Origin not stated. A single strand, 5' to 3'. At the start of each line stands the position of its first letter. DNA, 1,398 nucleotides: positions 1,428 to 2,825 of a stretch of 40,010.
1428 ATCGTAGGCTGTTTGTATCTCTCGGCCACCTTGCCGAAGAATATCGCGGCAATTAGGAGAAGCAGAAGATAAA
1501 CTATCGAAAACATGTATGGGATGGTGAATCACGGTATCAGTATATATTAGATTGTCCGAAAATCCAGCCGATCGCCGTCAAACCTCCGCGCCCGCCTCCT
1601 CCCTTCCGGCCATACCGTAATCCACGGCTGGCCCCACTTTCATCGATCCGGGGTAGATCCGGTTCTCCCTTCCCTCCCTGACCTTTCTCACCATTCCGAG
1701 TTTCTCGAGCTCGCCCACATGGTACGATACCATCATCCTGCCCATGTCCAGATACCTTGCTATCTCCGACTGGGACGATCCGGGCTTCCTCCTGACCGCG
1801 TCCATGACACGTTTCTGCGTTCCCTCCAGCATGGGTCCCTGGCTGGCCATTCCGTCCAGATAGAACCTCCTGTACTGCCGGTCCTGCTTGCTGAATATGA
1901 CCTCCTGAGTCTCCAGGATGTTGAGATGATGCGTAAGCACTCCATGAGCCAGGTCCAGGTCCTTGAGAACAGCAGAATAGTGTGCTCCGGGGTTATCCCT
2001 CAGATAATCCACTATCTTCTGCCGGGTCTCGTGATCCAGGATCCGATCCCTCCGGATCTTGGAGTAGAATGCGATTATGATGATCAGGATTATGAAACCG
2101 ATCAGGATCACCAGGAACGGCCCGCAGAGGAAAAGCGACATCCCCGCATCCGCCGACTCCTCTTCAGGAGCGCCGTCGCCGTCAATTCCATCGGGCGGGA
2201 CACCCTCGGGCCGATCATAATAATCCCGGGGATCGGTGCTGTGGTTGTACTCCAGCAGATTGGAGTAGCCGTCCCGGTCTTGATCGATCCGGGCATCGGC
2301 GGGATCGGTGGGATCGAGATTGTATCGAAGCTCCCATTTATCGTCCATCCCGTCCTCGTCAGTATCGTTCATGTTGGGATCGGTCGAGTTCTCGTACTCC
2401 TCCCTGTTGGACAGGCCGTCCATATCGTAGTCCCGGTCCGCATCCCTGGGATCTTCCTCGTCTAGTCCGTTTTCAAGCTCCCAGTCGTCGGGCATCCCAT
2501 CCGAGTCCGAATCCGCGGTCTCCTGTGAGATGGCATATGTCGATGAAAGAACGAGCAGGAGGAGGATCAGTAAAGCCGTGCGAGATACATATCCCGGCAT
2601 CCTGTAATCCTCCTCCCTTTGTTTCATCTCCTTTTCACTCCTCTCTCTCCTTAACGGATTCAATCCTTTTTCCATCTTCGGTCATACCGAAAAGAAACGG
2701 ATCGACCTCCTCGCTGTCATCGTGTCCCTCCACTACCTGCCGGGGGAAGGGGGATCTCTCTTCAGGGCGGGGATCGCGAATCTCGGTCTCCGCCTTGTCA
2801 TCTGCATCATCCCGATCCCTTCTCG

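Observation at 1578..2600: One-component transmembrane regulator: extracellular Ca-binding TSP3-like repeats wired to two cytoplasmic winged helices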

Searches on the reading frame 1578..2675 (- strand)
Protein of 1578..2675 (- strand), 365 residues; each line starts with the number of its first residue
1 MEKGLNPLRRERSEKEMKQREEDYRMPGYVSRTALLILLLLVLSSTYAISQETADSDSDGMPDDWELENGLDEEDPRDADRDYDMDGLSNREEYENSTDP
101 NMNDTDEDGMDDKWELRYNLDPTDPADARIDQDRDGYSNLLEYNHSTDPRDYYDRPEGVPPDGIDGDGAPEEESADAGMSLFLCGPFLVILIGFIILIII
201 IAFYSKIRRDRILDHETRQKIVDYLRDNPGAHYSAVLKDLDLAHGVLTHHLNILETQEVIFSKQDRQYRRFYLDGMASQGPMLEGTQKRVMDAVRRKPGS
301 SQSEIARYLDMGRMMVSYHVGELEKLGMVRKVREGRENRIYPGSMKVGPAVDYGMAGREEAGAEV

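Call 3: search_protein_families(library=pfam, proteins=[window:1578-2675:-], max_evalue=1)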
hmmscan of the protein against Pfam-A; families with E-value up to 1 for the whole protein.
window:1578-2675:- (365 aa): 14 families
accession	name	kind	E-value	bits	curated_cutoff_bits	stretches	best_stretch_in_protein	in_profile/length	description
PF24266.1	HTH_HVO_0163_N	-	2e-19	69.8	31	2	216-274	2-60/70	HVO_0163, N-terminal HTH domain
PF13412.12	HTH_24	-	4e-11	42.7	21.9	2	285-330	3-48/48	Winged helix-turn-helix DNA-binding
PF12840.13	HTH_20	-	6.5e-11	42.5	27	2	213-255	1-43/51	Helix-turn-helix domain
PF12802.13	MarR_2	-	2.5e-08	34.4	27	1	283-336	3-57/61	MarR family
PF01022.26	HTH_5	-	3.6e-08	33.6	22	2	286-331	3-47/47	Bacterial regulatory protein, arsR family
PF24034.1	DUF7343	-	1e-07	32.2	27.6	1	287-340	5-59/62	Domain of unknown function (DUF7343)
PF01047.28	MarR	-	3.2e-05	24.2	24.6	1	286-334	4-52/59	MarR family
PF18884.5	TSP3_bac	-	0.00026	21.2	25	2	104-125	1-22/22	Bacterial TSP3 repeat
PF25212.1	HVO_A0114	-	0.0039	17.4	27.6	1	286-341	23-78/84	HVO_A0114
PF13463.12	HTH_27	-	0.0053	17.4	22.2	1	290-334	8-53/68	Winged helix DNA-binding domain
PF09339.16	HTH_IclR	-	0.0079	16.4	22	1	289-332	7-51/52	IclR helix-turn-helix domain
PF13545.12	HTH_Crp_2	-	0.028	14.8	27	1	301-336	24-57/70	Crp-like helix-turn-helix domain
PF13601.12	HTH_34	-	0.059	14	27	1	218-264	2-48/80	Winged helix DNA-binding domain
PF11337.13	DUF3139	-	0.18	12.9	27.3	1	187-225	4-43/83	Protein of unknown function (DUF3139)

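Call 4: search_protein_families(library=ncbifam, proteins=[window:1578-2675:-], max_evalue=1)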
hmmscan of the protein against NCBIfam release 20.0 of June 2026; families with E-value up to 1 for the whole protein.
window:1578-2675:- (365 aa): 19 families
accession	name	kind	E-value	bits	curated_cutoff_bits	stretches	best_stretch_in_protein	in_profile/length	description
NF042425.1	Amuc_1099_fam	equivalog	8.4e-15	55.1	50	2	59-101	106-148/321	Amuc_1099 family pilus-like system protein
NF033788.1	HTH_metalloreg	subfamily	1.7e-10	40.5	55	2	289-337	15-63/77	metalloregulator ArsR/SmtB family transcription factor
NF033789.1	repress_SdpR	subfamily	3.4e-09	36.5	100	2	212-271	4-62/79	autorepressor SdpR family transcription factor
NF047639.1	throspo3_MtsD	equivalog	2.2e-07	29.4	800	2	81-150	459-528/651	cell-cell cohesion protein MtsD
TIGR01884.1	cas_HTH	subfamily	9.8e-06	25.1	60.2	1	286-341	143-197/202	CRISPR-associated CARF protein Csa3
NF047906.1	CdPbTransRegCmtR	equivalog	0.00033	20.5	150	1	302-339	37-74/104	Cd(II)/Pb(II)-sensing metalloregulatory transcriptional regulator CmtR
NF045593.1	bilirub_TF_BilQ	equivalog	0.00034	20.3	125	1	294-341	39-86/135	bilirubin utilization transcriptional regulator BilQ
NF050133.1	TransRegFabT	equivalog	0.00057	20.2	200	1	221-273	34-86/138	fatty acid biosynthesis transcriptional regulator FabT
NF033765.2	gliding_CglD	equivalog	0.00065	17.6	400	1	50-174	142-277/1124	adventurous gliding motility lipoprotein CglD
NF041413.1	ArsR_Rv2640c_fam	equivalog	0.0007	20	155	1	300-336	59-95/118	Rv2640c family ArsR-like transcriptional regulator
NF045707.1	Dbac_1936_reg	equivalog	0.001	19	115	0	289-335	21-66/99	ArsR/SmtB-type metalloregulator TsoR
NF053755.1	MsvR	equivalog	0.0016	18.2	220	1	210-270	7-66/236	transcriptional factor MsvR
TIGR04176.1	MarR_EPS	equivalog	0.019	15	88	1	286-330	5-49/105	MarR family EPS-associated transcriptional regulator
NF053777.1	Saro0803TransReg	equivalog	0.02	14.6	200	1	283-336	33-88/140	Saro_0803 family transcriptional regulator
NF053606.1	Sta1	subfamily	0.038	14.1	80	1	285-338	20-73/100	Sta1 family transcriptional regulator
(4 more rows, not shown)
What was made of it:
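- On ArsR/SmtB metalloregulators: 40.5 bits against a cutoff of 55 (call 4).
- Closest known: ArsR/SmtB-family repressors. Different: The NCBIfam metalloregulator model scores below its cutoff (40.5 against 55 bits, call 4).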

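Call 8: find_homologous_proteins(query=window:1578-2675:-)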
Query window:1578-2675:- (365 aa): 132 proteins with E <= 0.001 among 4119 candidates; the best 120 are listed.
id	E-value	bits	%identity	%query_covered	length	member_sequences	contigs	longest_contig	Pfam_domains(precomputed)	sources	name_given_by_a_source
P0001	3.4e-231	785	100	96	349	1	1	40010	PF12840.14,PF13412.13,PF01022.27,PF12802.14,PF24266.2,PF24034.2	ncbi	ncbi:MAG: winged helix-turn-helix transcriptional regulator [Thermoplasmatota archaeon]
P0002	1.2e-169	583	75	96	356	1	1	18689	PF12840.14,PF13412.13,PF01022.27,PF12802.14,PF24266.2,PF24034.2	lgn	-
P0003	2.6e-140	486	51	92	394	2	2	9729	PF01047.29,PF12840.14,PF13412.13,PF25212.3,PF01022.27,PF12802.14,PF24266.2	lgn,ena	-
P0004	3.6e-111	390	57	82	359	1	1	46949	PF01047.29,PF12840.14,PF13412.13,PF01022.27,PF12802.14,PF24266.2,PF24034.2,PF18884.6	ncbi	ncbi:MAG: helix-turn-helix domain-containing protein [Thermoplasmatota archaeon]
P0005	1.6e-109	385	54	92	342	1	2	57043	PF01047.29,PF12840.14,PF13412.13,PF01022.27,PF24266.2,PF24034.2,PF18884.6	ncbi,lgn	ncbi:MAG: helix-turn-helix domain-containing protein [Thermoplasmatota archaeon]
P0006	4.6e-108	380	57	85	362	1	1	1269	PF01047.29,PF12840.14,PF13412.13,PF01022.27,PF12802.14,PF24266.2,PF24034.2,PF18884.6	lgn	-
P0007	1.3e-106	375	54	85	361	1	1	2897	PF01047.29,PF12840.14,PF13412.13,PF01022.27,PF12802.14,PF24266.2,PF24034.2,PF18884.6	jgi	jgi:predicted transcriptional regulator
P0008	1.7e-106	375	54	86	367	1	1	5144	PF01047.29,PF12840.14,PF13412.13,PF01022.27,PF12802.14,PF24266.2,PF24034.2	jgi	-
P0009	2.1e-106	375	59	80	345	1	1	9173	PF01047.29,PF12840.14,PF13412.13,PF01022.27,PF12802.14,PF24266.2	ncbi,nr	ncbi:MAG: helix-turn-helix domain-containing protein [Candidatus Thermoplasmatota archaeon]|nr:helix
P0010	1.2e-105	372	51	96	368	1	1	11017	PF01047.29,PF12840.14,PF13412.13,PF01022.27,PF12802.14,PF24266.2,PF24034.2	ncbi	ncbi:MAG: helix-turn-helix domain-containing protein [Thermoplasmatota archaeon]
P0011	2.5e-105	371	56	85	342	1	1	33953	PF01047.29,PF12840.14,PF13412.13,PF01022.27,PF12802.14,PF24266.2,PF24034.2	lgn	-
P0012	5.8e-105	370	53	90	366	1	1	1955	PF01047.29,PF12840.14,PF13412.13,PF01022.27,PF12802.14,PF24266.2,PF24034.2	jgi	-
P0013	2.4e-103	365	54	86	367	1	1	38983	PF01047.29,PF12840.14,PF13412.13,PF01022.27,PF12802.14,PF24266.2,PF24034.2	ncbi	ncbi:MAG: helix-turn-helix domain-containing protein [Thermoplasmatota archaeon]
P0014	1.7e-102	362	55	82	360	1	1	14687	PF01047.29,PF12840.14,PF13412.13,PF01022.27,PF12802.14,PF24266.2,PF24034.2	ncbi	-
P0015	2.3e-102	361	54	87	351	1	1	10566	PF01047.29,PF12840.14,PF13412.13,PF01022.27,PF12802.14,PF24266.2,PF24034.2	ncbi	-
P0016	1.9e-101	358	54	85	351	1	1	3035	PF01047.29,PF12840.14,PF13412.13,PF01022.27,PF12802.14,PF24266.2,PF24034.2,PF18884.6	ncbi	-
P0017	3.3e-100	354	51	90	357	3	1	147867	PF01047.29,PF12840.14,PF13412.13,PF01022.27,PF12802.14,PF24266.2,PF18884.6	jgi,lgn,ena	-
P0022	1.2e-97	346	51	79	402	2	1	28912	PF01047.29,PF12840.14,PF13412.13,PF13463.13,PF01022.27,PF09339.17,PF12802.14,PF24266.2,PF24034.2,PF18884.6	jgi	-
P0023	1.4e-97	346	53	85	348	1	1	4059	PF01047.29,PF12840.14,PF13412.13,PF01022.27,PF12802.14,PF24266.2,PF24034.2,PF18884.6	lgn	-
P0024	3.0e-97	344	54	80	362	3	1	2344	PF01047.29,PF12840.14,PF13412.13,PF01022.27,PF12802.14,PF24266.2,PF24034.2,PF18884.6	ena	-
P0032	5.6e-94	334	52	84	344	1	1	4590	PF01047.29,PF12840.14,PF13412.13,PF01022.27,PF12802.14,PF24266.2,PF18884.6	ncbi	-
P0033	1.2e-93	333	53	81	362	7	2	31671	PF01047.29,PF12840.14,PF13412.13,PF01022.27,PF12802.14,PF24266.2,PF24034.2,PF18884.6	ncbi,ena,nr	ncbi:hypothetical protein B6U90_04680 [Thermoplasmatales archaeon ex4484_6]|nr:MAG: hypothetical pro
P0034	2.1e-79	286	53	64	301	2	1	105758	PF01047.29,PF12840.14,PF13412.13,PF01022.27,PF12802.14,PF24266.2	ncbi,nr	ncbi:MAG: winged helix-turn-helix transcriptional regulator [Candidatus Thermoplasmatota archaeon]|n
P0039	1.1e-62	231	41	79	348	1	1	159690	PF01047.29,PF12840.14,PF13412.13,PF25212.3,PF01022.27,PF13601.13,PF24266.2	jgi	jgi:DNA-binding MarR family transcriptional regulator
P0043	1.3e-50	191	49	27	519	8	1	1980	PF18884.6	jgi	-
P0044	7.9e-45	172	46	27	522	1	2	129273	PF18884.6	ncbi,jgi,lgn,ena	ncbi:MAG TPA: hypothetical protein VGB42_07505 [Candidatus Thermoplasmatota archaeon]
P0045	1.8e-40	158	42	32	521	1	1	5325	PF18884.6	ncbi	-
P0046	2.4e-37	147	47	33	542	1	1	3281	PF18884.6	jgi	jgi:hypothetical protein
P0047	2.2e-36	144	49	24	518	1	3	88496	PF18884.6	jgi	jgi:hypothetical protein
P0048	2.7e-35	141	46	27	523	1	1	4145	PF18884.6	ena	-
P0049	1.6e-34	138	52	29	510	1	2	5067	PF18884.6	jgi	-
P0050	1.2e-33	135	48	19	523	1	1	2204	PF18884.6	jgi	jgi:hypothetical protein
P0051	5.3e-33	133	46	26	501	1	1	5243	PF18884.6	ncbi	ncbi:MAG: hypothetical protein WBL25_09065 [Anaerolineales bacterium]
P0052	6.7e-32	129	48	26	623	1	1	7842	PF18884.6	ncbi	-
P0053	1.2e-31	129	41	29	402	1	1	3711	PF18884.6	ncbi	-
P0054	3.2e-31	127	35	46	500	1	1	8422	PF18884.6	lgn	-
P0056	2.1e-29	121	43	31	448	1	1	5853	PF18884.6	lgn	-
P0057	2.5e-28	118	42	29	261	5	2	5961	PF18884.6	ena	-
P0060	2.0e-24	105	40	28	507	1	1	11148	PF18884.6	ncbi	-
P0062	8.6e-24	103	36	28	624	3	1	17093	PF18884.6,PF03495.20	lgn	-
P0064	8.0e-23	100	36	34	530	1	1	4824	PF18884.6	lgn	-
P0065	1.9e-22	98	43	28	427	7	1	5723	PF13385.14,PF18884.6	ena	-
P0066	7.2e-20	90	45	22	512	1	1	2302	PF18884.6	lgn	-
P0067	9.7e-20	89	42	27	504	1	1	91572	PF13385.14,PF18884.6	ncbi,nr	ncbi:MAG: LamG domain-containing protein, partial [Kiritimatiellae bacterium]|nr:LamG domain-contain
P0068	2.1e-19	88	43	39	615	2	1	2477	PF18884.6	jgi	-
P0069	7.5e-18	83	47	34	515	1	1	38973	PF25275.2,PF18884.6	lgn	-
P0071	1.3e-17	82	42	35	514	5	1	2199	PF25275.2,PF18884.6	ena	-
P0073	1.0e-16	80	48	25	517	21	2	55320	PF25275.2,PF18884.6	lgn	-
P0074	1.1e-16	79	37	30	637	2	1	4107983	PF18884.6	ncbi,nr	ncbi:hypothetical protein EGM51_12610 [Verrucomicrobia bacterium S94]|nr:hypothetical protein EGM51_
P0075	1.5e-16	79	33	40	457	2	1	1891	PF13385.14,PF18884.6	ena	-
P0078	3.9e-14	71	48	25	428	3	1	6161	PF18884.6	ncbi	ncbi:MAG: hypothetical protein ACFFEF_17525 [Candidatus Thorarchaeota archaeon]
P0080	1.2e-13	69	39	45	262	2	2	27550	PF18884.6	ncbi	ncbi:MAG: hypothetical protein ACTSYD_10015 [Candidatus Heimdallarchaeaceae archaeon]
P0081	2.4e-13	68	47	20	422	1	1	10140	PF18884.6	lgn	-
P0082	2.6e-13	68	47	27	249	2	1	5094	PF18884.6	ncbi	ncbi:MAG: hypothetical protein ACFFBL_08930, partial [Promethearchaeota archaeon]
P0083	1.5e-12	66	43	19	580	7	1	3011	PF12802.14,PF24034.2,PF18884.6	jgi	jgi:hypothetical protein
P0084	2.2e-12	65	54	16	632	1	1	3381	PF00801.27,PF18884.6,PF18911.7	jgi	jgi:PKD repeat protein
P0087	7.0e-12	64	35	28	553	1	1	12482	PF18884.6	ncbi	-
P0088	9.2e-12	63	43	19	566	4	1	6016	PF12802.14,PF24034.2,PF18884.6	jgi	jgi:hypothetical protein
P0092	1.9e-11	62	38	24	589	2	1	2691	PF18884.6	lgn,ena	-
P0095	9.7e-11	60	35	32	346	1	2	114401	PF18884.6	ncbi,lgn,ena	-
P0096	1.0e-10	60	49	22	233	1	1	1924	PF18884.6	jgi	jgi:hypothetical protein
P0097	1.4e-10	59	46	19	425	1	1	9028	PF18884.6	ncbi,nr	ncbi:MarR family transcriptional regulator [Halobacteriales archaeon QH_6_68_27]|nr:MAG: MarR family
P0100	1.6e-9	56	45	25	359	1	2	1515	PF18884.6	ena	-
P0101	1.7e-9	56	66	10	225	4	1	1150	PF18884.6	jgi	-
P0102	2.3e-9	55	34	39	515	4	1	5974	PF18884.6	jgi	-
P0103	2.7e-9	55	51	24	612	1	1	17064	PF22807.3,PF01436.28,PF25021.2,PF18884.6,PF08450.19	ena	-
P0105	1.3e-7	50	47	21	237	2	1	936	PF18884.6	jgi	jgi:hypothetical protein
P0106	1.3e-7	50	45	21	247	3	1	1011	PF18884.6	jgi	jgi:hypothetical protein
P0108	1.7e-7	49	40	23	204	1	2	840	PF18884.6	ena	-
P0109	1.8e-7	49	46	22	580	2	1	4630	PF18884.6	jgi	jgi:hypothetical protein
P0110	2.0e-7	49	61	14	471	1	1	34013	PF18884.6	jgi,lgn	jgi:pectate lyase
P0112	2.4e-7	49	48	19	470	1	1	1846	PF02275.24,PF18884.6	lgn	-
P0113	4.3e-7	48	33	27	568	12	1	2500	PF18884.6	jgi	jgi:hypothetical protein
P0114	6.3e-7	47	47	20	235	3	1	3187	PF18884.6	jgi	jgi:hypothetical protein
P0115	8.8e-7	47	57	15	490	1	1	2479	PF00932.26,PF18884.6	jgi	jgi:hypothetical protein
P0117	1.7e-6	46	39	32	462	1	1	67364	PF13385.14,PF18884.6,PF03495.20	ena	-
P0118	2.0e-6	46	41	21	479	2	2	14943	PF18884.6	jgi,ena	jgi:hypothetical protein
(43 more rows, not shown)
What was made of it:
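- On Bacterial TSP3 repeat (PF18884): Several orthologues carry precomputed PF18884 hits (call 8).
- Checked: The NCBI model starts at M17 = 2627 (349 aa, P0001, call 8).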

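Call 14: find_encoding_contigs(protein=P0005, flank=10000, max_places=2)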
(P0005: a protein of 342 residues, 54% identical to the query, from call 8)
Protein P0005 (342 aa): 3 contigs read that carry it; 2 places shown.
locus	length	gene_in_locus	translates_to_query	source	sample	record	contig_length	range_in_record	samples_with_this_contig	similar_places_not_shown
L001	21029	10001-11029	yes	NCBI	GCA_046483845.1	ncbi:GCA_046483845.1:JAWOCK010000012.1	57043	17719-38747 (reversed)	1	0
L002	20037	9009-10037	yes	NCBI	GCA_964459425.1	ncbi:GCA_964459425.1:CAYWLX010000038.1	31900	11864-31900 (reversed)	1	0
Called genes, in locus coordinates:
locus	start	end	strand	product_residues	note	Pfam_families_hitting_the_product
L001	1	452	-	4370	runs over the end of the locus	PF22633:F5_F8_type_C_2 (weak)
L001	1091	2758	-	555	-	PF00118:Cpn60_TCP1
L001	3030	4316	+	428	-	PF01769:MgtE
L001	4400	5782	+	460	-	PF18195:GatD_N, PF00710:Asparaginase, PF17763:Asparaginase_C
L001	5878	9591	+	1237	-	PF01839:FG-GAP (faint), PF17957:Big_7 (faint)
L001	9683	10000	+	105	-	-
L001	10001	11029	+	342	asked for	PF18884:TSP3_bac (faint), PF01022:HTH_5 (faint), PF01047:MarR (faint), PF12840:HTH_20, PF13412:HTH_24 (faint), PF24266:HTH_HVO_0163_N, PF24034:DUF7343 (weak)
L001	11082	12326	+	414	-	PF00999:Na_H_Exchanger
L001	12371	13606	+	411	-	PF00999:Na_H_Exchanger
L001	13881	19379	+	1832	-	PF17957:Big_7 (faint), PF05048:NosD (weak), PF09136:Glucodextran_B (faint), PF19077:Big_13 (faint), PF13715:CarbopepD_reg_2 (faint), PF13620:CarboxypepD_reg, PF15976:CooC_C (weak)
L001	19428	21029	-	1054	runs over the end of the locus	PF25596:CPSase_L_D1, PF02222:ATP-grasp (weak), PF02786:CPSase_L_D2, PF02787:CPSase_L_D3, PF25596:CPSase_L_D1, PF02786:CPSase_L_D2, PF02222:ATP-grasp, PF02142:MGS, +2 more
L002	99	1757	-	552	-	PF00118:Cpn60_TCP1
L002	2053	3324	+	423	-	PF01769:MgtE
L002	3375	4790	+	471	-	PF18195:GatD_N, PF00710:Asparaginase, PF17763:Asparaginase_C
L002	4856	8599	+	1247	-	PF01839:FG-GAP (faint), PF17957:Big_7 (faint)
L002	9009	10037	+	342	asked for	PF18884:TSP3_bac (faint), PF01022:HTH_5 (faint), PF01047:MarR (faint), PF12840:HTH_20, PF13412:HTH_24 (faint), PF24266:HTH_HVO_0163_N, PF24034:DUF7343 (weak)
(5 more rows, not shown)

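Call 15: find_encoding_contigs(protein=P0017, flank=8000, max_places=1)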
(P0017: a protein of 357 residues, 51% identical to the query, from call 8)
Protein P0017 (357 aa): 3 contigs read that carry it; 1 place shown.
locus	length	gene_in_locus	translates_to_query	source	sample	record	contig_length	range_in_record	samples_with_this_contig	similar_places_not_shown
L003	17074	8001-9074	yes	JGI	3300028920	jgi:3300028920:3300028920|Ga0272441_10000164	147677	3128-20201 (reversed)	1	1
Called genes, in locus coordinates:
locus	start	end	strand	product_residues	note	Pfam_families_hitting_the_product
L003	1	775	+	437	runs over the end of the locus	PF01769:MgtE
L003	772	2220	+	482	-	PF18195:GatD_N, PF00710:Asparaginase, PF17763:Asparaginase_C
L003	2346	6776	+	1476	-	PF01839:FG-GAP (faint), PF17957:Big_7 (faint)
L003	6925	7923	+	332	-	PF24318:DUF7490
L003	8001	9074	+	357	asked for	PF18884:TSP3_bac (faint), PF12840:HTH_20 (weak), PF01022:HTH_5 (faint), PF01047:MarR (faint), PF13412:HTH_24 (faint), PF24266:HTH_HVO_0163_N, PF12802:MarR_2 (weak)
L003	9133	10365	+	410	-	PF00999:Na_H_Exchanger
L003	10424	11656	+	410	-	PF00999:Na_H_Exchanger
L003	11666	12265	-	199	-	PF00571:CBS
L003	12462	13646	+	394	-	PF00155:Aminotran_1_2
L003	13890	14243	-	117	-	-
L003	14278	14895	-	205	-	PF01139:RtcB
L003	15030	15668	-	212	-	PF01209:Ubie_methyltran (weak), PF13489:Methyltransf_23, PF13847:Methyltransf_31, PF08241:Methyltransf_11, PF08242:Methyltransf_12, PF13649:Methyltransf_25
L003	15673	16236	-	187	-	-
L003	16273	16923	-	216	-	PF02676:TYW3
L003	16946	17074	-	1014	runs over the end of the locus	-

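Call 16: find_encoding_contigs(protein=P0039, flank=8000, max_places=1)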
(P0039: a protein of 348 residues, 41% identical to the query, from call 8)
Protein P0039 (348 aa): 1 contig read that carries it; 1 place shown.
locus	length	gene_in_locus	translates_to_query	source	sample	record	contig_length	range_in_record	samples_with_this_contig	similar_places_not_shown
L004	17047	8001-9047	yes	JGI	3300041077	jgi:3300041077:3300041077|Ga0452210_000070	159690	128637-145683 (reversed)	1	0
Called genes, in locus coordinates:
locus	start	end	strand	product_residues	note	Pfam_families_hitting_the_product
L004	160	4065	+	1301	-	PF01022:HTH_5 (faint), PF12802:MarR_2 (faint), PF24266:HTH_HVO_0163_N, PF01047:MarR (weak), PF12840:HTH_20 (weak), PF13412:HTH_24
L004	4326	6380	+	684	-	PF12840:HTH_20 (faint), PF24266:HTH_HVO_0163_N, PF01047:MarR (weak), PF12802:MarR_2 (weak), PF13412:HTH_24, PF25212:HVO_A0114 (weak)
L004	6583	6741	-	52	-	-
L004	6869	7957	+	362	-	PF24318:DUF7490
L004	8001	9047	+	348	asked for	PF01022:HTH_5 (faint), PF13601:HTH_34 (faint), PF24266:HTH_HVO_0163_N, PF01047:MarR (faint), PF12840:HTH_20 (weak), PF13412:HTH_24, PF25212:HVO_A0114 (weak)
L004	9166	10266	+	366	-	PF03413:PepSY (faint)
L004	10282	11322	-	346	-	PF00483:NTP_transferase, PF12804:NTP_transf_3, PF25084:LbH_EIF2B, PF00132:Hexapep (faint), PF25087:GMPPB_C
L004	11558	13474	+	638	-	PF09826:Beta_propel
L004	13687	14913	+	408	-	PF13528:Glyco_trans_1_3 (weak), PF04101:Glyco_tran_28_C, PF06722:EryCIII-like_C (weak)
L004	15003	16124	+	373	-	PF18854:baeRF_family10, PF03464:eRF1_2, PF18844:baeRF_family2 (weak), PF18859:acVLRF1, PF03465:eRF1_3 (weak)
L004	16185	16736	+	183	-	PF05763:DUF835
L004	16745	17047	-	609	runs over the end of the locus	PF00749:tRNA-synt_1c, PF03950:tRNA-synt_1c_C, PF20974:tRNA-synt_1c_C2 (faint)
